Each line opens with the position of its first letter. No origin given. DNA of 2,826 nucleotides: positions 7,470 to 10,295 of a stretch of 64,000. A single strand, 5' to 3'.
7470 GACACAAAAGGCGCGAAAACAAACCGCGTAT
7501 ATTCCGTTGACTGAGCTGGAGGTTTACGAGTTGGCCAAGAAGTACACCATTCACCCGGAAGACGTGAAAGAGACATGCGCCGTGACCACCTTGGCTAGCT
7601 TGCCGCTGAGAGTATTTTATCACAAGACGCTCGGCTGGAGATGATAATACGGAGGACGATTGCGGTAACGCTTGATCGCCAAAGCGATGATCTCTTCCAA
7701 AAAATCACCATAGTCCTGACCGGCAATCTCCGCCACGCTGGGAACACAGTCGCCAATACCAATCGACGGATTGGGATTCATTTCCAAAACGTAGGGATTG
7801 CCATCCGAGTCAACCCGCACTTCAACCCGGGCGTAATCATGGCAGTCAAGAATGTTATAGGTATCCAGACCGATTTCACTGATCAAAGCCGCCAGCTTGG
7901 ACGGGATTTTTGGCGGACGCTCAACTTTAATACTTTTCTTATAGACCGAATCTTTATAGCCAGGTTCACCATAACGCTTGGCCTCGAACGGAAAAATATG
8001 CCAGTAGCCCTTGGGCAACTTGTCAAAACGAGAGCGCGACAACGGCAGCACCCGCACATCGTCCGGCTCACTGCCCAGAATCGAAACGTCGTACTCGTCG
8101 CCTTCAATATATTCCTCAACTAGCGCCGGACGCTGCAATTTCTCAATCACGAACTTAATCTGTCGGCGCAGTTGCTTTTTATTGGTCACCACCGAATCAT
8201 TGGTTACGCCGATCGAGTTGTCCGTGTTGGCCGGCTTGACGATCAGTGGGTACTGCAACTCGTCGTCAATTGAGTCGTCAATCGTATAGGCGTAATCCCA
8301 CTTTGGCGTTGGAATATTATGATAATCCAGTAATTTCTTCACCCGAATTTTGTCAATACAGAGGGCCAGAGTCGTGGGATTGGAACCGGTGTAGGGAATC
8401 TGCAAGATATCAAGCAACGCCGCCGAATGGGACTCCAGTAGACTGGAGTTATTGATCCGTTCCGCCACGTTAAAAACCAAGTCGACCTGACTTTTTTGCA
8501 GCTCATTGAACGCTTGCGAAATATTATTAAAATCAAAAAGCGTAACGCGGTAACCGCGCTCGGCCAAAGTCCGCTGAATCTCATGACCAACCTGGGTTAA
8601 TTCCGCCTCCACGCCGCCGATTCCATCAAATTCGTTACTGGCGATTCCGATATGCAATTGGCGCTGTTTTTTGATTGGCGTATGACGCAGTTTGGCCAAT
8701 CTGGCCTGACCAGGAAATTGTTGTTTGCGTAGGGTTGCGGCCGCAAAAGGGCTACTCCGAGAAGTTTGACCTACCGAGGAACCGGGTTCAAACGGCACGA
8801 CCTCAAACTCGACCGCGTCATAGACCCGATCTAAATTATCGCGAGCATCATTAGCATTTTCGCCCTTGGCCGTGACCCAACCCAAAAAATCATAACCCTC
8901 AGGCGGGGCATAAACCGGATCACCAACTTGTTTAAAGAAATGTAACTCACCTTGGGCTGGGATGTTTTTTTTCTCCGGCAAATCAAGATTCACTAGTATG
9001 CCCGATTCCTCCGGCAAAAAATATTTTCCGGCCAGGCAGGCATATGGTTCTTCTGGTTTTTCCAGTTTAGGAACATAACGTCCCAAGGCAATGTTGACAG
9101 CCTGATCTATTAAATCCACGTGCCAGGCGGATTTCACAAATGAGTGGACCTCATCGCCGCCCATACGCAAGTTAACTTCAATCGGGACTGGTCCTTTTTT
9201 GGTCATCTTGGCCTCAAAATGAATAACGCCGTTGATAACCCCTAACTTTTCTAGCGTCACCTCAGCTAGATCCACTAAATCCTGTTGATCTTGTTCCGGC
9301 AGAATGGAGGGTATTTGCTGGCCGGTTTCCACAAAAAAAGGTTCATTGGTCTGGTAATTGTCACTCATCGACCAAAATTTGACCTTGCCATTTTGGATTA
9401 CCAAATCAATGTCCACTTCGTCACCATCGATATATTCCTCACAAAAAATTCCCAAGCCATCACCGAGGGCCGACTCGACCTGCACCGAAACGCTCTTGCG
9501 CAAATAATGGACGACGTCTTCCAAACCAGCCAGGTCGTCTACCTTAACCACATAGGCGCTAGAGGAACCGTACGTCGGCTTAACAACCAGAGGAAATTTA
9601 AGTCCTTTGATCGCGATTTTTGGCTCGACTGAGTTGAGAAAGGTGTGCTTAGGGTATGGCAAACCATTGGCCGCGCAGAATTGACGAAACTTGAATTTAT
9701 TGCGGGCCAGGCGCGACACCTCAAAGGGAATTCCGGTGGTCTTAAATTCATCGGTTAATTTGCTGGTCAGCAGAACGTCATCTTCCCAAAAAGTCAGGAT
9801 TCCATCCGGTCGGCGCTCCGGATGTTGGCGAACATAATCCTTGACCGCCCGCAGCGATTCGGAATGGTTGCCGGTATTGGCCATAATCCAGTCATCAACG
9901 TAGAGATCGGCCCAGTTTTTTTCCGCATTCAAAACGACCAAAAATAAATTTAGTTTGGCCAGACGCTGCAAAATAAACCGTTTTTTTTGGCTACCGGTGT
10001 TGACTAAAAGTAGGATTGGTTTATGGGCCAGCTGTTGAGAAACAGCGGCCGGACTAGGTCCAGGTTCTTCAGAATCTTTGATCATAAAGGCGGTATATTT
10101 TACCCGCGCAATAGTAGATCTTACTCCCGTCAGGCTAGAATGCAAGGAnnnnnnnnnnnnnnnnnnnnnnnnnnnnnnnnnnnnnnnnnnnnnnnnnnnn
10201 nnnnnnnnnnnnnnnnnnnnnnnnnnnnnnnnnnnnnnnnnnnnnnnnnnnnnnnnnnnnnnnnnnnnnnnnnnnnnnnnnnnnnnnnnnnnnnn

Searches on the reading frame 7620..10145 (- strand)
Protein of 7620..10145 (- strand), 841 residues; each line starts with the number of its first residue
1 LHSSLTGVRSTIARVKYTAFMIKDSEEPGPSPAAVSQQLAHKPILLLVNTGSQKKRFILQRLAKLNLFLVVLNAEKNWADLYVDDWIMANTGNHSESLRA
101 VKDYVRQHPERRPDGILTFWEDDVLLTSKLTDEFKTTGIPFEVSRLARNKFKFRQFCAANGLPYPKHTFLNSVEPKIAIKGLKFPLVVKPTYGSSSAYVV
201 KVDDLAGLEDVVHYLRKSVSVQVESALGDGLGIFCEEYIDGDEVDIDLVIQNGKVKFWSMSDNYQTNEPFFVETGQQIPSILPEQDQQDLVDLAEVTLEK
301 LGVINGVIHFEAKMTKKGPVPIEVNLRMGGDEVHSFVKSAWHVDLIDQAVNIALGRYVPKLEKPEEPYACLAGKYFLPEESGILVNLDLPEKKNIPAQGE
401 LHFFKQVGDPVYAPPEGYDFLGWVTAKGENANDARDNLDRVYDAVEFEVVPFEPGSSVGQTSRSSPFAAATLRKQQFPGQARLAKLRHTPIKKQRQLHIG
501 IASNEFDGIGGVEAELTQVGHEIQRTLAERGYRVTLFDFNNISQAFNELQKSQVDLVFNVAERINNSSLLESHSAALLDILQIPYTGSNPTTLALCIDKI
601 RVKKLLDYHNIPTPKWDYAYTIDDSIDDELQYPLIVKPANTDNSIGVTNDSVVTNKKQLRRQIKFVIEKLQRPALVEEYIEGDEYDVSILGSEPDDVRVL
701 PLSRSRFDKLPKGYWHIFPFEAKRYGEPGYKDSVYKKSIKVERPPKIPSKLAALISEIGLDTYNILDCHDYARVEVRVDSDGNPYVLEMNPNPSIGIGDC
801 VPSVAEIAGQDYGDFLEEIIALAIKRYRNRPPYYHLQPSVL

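Call 38: search_protein_families(library=pfam, proteins=[window:7620-10145:-], max_evalue=0.001)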
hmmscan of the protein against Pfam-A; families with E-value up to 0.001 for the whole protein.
window:7620-10145:- (841 aa): 6 families
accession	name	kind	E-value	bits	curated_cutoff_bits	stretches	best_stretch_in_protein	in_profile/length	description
PF07478.18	Dala_Dala_lig_C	-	2.1e-31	109.5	24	1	621-820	26-203/204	D-ala D-ala ligase C-terminus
PF13535.11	ATP-grasp_4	-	3e-28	98.9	27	2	183-331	2-156/160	ATP-grasp domain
PF02655.19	ATP-grasp_3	-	2.5e-20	73.6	23.2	2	148-330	2-159/160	ATP-grasp domain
PF18603.7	LAL_C2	-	4e-11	43.5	29.4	1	375-449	2-77/78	L-amino acid ligase C-terminal domain 2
PF08443.16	RimK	-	8.4e-08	32.5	21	0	598-684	3-86/188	RimK-like ATP-grasp domain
PF15632.11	ATPgrasp_Ter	-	8.5e-08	32.5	29.1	0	237-365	9-120/131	ATP-grasp in the biosynthetic pathway with Ter operon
